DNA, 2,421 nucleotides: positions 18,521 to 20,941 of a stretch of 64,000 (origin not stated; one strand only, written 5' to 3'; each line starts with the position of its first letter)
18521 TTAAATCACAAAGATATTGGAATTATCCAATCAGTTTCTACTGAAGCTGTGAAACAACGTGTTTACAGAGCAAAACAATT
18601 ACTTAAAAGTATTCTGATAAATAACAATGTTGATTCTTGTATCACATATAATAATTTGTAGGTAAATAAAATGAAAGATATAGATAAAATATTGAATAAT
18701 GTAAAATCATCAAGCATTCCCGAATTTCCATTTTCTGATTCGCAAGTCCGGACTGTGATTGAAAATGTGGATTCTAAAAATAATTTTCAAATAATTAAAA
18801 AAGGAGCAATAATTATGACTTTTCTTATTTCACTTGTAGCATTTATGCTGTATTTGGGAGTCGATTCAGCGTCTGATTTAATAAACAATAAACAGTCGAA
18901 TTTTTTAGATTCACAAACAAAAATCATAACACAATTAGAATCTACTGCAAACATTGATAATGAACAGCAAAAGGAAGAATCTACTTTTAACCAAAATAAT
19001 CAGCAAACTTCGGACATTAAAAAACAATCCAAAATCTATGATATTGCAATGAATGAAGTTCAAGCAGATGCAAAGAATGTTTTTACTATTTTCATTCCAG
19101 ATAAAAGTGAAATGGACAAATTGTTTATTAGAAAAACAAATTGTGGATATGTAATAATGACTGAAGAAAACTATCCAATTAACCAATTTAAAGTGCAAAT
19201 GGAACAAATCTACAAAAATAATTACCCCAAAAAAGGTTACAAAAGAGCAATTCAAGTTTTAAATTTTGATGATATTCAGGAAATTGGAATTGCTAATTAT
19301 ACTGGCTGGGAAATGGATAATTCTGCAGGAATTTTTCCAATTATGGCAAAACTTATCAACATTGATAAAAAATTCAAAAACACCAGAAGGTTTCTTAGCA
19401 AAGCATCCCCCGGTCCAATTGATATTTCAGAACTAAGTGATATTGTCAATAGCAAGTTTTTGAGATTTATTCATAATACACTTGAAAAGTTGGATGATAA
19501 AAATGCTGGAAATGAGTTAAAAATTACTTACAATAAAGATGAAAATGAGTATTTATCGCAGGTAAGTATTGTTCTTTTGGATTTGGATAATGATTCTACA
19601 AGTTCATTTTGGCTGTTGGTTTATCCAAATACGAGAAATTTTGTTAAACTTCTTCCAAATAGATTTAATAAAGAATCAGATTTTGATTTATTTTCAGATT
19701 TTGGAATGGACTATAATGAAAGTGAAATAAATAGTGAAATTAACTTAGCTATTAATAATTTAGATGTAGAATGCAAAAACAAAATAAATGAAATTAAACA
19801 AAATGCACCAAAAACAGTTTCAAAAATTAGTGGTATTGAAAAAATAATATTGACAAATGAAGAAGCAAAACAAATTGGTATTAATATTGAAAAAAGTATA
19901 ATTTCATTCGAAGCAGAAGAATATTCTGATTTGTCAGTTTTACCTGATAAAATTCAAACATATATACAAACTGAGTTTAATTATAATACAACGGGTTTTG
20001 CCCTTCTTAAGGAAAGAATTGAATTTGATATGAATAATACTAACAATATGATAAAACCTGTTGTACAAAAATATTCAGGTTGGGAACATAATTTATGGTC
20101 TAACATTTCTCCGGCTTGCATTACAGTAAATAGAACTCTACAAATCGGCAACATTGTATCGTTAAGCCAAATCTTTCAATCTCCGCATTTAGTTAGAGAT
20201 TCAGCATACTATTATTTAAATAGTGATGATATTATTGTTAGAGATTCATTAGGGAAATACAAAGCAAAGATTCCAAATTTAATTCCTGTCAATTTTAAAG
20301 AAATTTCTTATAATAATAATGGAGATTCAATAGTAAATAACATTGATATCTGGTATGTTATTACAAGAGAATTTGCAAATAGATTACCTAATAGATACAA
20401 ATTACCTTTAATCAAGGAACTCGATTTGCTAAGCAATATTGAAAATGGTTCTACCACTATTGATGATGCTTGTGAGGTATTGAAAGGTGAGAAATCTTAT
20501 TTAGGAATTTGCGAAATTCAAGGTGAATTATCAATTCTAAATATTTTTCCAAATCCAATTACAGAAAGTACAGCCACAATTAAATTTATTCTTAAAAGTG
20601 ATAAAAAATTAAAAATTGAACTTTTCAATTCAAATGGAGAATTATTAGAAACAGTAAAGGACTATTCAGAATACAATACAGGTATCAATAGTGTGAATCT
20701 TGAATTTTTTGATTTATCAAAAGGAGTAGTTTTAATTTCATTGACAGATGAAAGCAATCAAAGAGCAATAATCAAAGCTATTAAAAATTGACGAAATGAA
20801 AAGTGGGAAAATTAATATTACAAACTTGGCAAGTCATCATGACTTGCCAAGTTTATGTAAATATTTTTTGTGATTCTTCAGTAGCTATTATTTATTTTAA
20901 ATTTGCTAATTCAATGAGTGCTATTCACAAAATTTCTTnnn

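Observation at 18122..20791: ECF sigma factor translationally coupled to a membrane-anchored, T9SS-sorted 706-aa partner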

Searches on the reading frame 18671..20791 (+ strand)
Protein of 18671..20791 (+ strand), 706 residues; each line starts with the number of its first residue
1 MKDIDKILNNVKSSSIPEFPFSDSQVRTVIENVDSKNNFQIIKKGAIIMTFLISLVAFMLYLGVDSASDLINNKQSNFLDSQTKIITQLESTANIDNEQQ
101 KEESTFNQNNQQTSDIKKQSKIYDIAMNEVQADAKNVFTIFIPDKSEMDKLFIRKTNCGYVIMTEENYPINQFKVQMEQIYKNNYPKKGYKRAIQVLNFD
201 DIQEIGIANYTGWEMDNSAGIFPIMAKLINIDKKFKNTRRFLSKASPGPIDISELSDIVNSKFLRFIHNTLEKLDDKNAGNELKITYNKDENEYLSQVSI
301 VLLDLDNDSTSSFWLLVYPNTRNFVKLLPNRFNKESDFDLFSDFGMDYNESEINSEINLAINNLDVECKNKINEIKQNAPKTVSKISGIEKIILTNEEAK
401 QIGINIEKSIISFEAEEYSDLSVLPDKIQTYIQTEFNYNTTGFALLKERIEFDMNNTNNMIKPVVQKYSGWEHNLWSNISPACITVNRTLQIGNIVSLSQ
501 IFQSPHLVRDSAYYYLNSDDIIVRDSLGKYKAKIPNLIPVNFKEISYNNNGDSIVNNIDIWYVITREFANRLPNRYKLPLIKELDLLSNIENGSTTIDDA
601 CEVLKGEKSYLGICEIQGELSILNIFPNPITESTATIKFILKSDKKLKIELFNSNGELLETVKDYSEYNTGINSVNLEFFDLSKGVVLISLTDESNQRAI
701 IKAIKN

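Call 3: search_protein_families(library=pfam, proteins=[window:18671-20791:+], max_evalue=0.1)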
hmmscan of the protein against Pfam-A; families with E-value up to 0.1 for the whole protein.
window:18671-20791:+ (706 aa): 2 families
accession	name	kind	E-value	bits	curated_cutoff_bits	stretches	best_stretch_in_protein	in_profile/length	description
PF18962.6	Por_Secre_tail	-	7.3e-06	26.6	27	1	625-698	1-69/75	Secretion system C-terminal sorting domain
PF04612.17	T2SSM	-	0.063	13.9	27.8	0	52-140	24-111/160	Type II secretion system (T2SS), protein M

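Call 4: search_protein_families(library=ncbifam, proteins=[window:18671-20791:+], max_evalue=0.1)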
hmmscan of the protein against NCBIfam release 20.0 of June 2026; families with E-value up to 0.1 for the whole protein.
window:18671-20791:+ (706 aa): 1 family
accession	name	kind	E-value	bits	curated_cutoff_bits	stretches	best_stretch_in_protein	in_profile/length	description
TIGR04183.1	Por_Secre_tail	domain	3.6e-06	26.9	23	1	625-705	1-71/72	T9SS type A sorting domain-containing protein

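Call 5: find_homologous_proteins(query=window:18671-20788:+, max_evalue=0.001)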
Query window:18671-20788:+ (706 aa): 2 proteins with E <= 0.001 among 8000 candidates.
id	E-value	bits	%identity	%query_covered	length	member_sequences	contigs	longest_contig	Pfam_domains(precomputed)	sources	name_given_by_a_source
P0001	0.0e+0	1534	100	100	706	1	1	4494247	-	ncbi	-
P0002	0.0e+0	1029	66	100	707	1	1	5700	PF18962.8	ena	-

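Call 7: find_encoding_contigs(protein=P0002, flank=6000, max_places=5)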
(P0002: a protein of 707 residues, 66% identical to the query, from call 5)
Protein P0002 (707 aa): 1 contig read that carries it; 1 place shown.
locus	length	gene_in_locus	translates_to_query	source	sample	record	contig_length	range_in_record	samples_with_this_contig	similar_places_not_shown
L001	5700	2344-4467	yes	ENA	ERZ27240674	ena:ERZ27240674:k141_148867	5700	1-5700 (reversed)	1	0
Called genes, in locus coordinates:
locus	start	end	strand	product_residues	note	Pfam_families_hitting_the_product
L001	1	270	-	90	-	?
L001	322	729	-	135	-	PF02130:YbeY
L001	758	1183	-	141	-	-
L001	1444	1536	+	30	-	-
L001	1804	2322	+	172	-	PF04542:Sigma70_r2, PF08281:Sigma70_r4_2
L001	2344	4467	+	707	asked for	PF18962:Por_Secre_tail (weak)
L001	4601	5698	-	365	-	?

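Call 8: find_encoding_contigs(protein=P0001, flank=10000, max_places=3)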
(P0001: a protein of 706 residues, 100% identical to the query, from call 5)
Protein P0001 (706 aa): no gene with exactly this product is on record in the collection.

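Call 17: search_protein_families(library=pfam, proteins=[L001:4601-5698:-, L001:758-1183:-], max_evalue=0.001)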
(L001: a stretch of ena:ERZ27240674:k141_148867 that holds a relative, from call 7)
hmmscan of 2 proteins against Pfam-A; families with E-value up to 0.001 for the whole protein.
L001:4601-5698:- (365 aa): 2 families
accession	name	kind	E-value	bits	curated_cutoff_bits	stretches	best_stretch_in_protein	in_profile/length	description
PF13487.12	HD_5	-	1.9e-21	77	27.2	1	124-286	3-170/170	HD domain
PF00072.30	Response_reg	-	5e-14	52.9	30.2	1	2-86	28-110/111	Response regulator receiver domain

L001:758-1183:- (141 aa): 0 families

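Call 20: predict_structure(alignment_id=A1)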
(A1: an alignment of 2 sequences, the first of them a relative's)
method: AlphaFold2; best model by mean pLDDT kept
length: 706 residues; sequences in the alignment: 2
mean_pLDDT: 32.0   pTM: 0.23
mean pLDDT of the five models: 32.0, 31.8, 29.3, 29.2, 28.6
residues with pLDDT >= 90: 0; 70-90: 0; 50-70: 41; < 50: 665
segments of 3 or more residues with pLDDT < 50: 1-580, 589-593, 595-598, 605-636, 653-656, 669-672, 676-706
pLDDT, mean of each block of 10 residues (from residue 1): 33 33 34 35 32 34 30 25 24 23 21 22 26 30 30 27 29 31 31 24 23 28 28 32 28 30 32 30 25 27 28 26 26 27 28 31 34 32 29 37 33 27 30 28 31 30 28 27 22 23 22 25 25 28 29 31 40 43 53 49 48 43 37 44 54 49 51 47 42 42 36
secondary structure, 60 per line:
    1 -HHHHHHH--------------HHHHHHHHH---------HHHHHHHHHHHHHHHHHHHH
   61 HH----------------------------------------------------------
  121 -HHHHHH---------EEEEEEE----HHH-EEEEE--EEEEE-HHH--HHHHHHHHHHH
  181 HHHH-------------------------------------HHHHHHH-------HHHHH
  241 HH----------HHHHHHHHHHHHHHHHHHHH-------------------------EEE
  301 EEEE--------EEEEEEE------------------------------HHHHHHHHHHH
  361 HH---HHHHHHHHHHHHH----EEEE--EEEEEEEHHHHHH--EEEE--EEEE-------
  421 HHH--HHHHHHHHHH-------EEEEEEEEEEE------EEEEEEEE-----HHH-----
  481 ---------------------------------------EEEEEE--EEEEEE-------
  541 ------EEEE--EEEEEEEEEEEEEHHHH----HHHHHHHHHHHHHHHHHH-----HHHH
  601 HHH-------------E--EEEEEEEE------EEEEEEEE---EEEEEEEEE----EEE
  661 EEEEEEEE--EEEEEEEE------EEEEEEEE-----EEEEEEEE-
elements in order (helices of 4 or more, strands of 3 or more residues): H2-8 H23-31 H41-62 H122-127 E137-143 E152-156 E159-163 H170-184 H222-228 H236-242 H253-272 E298-304 E313-319 H350-362 H366-378 E383-386 E389-395 H396-401 E404-407 E410-413 H426-435 E443-453 E460-467 E520-525 E528-533 E547-550 E553-565 H566-569 H574-591 H597-603 E620-627 E634-641 E645-653 E658-668 E671-678 E685-692 E698-705

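Call 23: search_protein_representatives(alignment_id=A1)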
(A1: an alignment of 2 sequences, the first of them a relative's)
Query: 2 sequences, 707 profile positions. Proteins with E-value up to 0.001 (for the whole library): 383; up to 1e-10: 170; up to 1e-30: 26. The best 150 are listed.
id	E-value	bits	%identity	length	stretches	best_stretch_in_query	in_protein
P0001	0.0e+00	1492.6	-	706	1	1-707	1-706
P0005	9.5e-164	562.9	-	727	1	1-706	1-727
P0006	1.6e-98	347.3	-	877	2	92-701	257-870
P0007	6.6e-97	342.0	-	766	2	69-705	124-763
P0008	6.4e-90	318.9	-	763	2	69-706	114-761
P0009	3.3e-68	247.1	-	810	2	124-705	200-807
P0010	3.6e-60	220.5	-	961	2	135-707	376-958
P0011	1.2e-57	212.2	-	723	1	1-705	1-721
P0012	9.7e-56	205.9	-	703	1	16-706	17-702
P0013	2.2e-52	194.8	-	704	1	3-705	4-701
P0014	3.3e-52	194.2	-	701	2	373-701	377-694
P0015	1.2e-47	179.2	-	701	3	375-706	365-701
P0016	3.7e-45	170.9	-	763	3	375-707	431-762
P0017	1.0e-44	169.5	-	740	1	1-705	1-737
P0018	1.8e-43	165.4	-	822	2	535-705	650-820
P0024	3.5e-37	144.5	-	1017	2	378-704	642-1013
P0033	3.5e-28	114.8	-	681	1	8-706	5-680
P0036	1.3e-27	112.9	-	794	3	462-699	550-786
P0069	1.1e-20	90.0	-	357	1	390-705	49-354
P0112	6.2e-17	77.6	-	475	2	560-706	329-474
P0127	2.6e-15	72.3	-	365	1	374-698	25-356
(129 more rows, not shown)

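Call 26: find_encoding_contigs(protein=P0005, flank=5000, max_places=2)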
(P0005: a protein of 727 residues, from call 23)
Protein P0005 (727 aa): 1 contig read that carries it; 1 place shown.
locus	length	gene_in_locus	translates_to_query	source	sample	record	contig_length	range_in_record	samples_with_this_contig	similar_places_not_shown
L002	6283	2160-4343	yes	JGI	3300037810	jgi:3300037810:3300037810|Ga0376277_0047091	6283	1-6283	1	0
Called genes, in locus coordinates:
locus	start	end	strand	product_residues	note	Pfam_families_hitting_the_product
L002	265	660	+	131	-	-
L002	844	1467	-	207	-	PF21347:DUF3108_like (weak)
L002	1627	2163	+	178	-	PF04542:Sigma70_r2, PF08281:Sigma70_r4_2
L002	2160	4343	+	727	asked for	PF18962:Por_Secre_tail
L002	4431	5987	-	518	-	PF18962:Por_Secre_tail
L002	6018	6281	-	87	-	?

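Call 32: find_related_loci(query=A5, collection=genome_contigs, flank=6000)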
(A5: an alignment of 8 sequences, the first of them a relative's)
Query A5 (701 aa) in genome_contigs; peptide patterns used: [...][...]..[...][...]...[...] (x = any residue, [..] = any of these).
73 stretches matched a pattern; 5 encode a relative of the query (tblastn E <= 1e-3); 5 distinct loci.
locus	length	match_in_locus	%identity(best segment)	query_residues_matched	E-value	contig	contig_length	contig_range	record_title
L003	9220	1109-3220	43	1-701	4e-161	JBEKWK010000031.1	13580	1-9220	MAG: FCB group bacterium isolate SPRUCE 626 SPRUCE_626_31, whole genome shotgun sequence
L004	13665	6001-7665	32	141-698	1e-70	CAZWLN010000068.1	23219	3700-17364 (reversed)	MAG TPA_asm: uncultured Hyphomicrobiales bacterium isolate binchicken_co20_189 genome assembly, contig: NODE_4436_length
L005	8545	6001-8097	29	1-699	2e-63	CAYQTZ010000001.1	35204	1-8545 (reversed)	MAG TPA_asm: uncultured Hyphomicrobiales bacterium isolate SRP319275_co2_101 genome assembly, contig: NODE_688_length_35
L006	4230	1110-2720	32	146-700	4e-51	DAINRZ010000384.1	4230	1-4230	MAG TPA_asm: Candidatus Kapaibacterium sp. isolate CTOTU29498 NODE_11737_length_4230_cov_4.603593, whole genome shotgun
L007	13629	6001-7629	27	145-699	9e-50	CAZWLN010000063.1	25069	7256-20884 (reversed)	MAG TPA_asm: uncultured Hyphomicrobiales bacterium isolate binchicken_co20_189 genome assembly, contig: NODE_4069_length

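Call 34: search_protein_families(library=pfam, alignment_id=A3, max_evalue=0.01)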
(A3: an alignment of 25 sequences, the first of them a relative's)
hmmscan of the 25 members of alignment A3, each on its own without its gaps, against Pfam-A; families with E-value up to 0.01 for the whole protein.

A. member 1, P0001 (706 aa): 1 family
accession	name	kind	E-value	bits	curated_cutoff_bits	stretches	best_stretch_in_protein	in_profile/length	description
PF18962.6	Por_Secre_tail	-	7.3e-06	26.6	27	1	625-698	1-69/75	Secretion system C-terminal sorting domain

B. families by the number of members that match (of 25 scanned): 1 family
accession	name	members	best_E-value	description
PF18962.6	Por_Secre_tail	22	4.3e-12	Secretion system C-terminal sorting domain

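Call 53: predict_structure(alignment_id=A6)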
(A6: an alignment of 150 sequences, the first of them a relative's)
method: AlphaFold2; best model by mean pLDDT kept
length: 706 residues; sequences in the alignment: 150
mean_pLDDT: 80.2   pTM: 0.67
mean pLDDT of the five models: 80.2, 79.6, 78.9, 78.9, 78.5
residues with pLDDT >= 90: 325; 70-90: 209; 50-70: 93; < 50: 79
segments of 3 or more residues with pLDDT < 50: 34-47, 64-114, 378-387
pLDDT, mean of each block of 10 residues (from residue 1): 88 84 82 51 43 56 39 33 34 35 40 52 62 76 95 94 91 86 93 92 92 90 91 68 65 63 74 70 87 87 85 92 92 72 82 92 77 54 46 96 96 96 90 96 96 85 94 96 92 82 85 75 77 90 81 89 97 97 96 93 91 77 92 95 94 84 96 96 92 86 94
secondary structure, 60 per line:
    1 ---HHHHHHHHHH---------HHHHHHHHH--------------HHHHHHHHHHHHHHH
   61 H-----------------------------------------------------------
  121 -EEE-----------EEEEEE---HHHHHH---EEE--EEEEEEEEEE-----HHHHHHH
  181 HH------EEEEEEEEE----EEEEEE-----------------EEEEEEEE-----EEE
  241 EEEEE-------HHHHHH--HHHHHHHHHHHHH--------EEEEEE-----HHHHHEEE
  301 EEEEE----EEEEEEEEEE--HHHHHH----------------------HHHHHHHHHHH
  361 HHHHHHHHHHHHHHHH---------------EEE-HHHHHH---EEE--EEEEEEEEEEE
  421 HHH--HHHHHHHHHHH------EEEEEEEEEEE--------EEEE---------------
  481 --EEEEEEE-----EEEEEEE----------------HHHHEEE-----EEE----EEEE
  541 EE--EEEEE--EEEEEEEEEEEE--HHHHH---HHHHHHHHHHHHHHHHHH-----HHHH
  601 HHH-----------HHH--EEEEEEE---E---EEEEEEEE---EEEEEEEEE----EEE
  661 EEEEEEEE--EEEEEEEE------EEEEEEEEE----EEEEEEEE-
elements in order (helices of 4 or more, strands of 3 or more residues): H4-13 H23-31 H46-61 E122-124 E136-141 H145-150 E154-156 E159-168 H174-182 E189-197 E202-207 E225-232 E238-245 H253-258 H261-273 E282-287 H293-297 E298-305 E310-319 H322-327 H350-376 E392-394 H396-401 E405-407 E410-420 H426-436 E443-453 E462-465 E483-489 E495-501 H518-521 E522-524 E530-532 E537-542 E545-549 E552-563 H566-570 H574-591 H597-603 E620-626 E634-641 E645-653 E658-668 E671-678 E685-693 E698-705
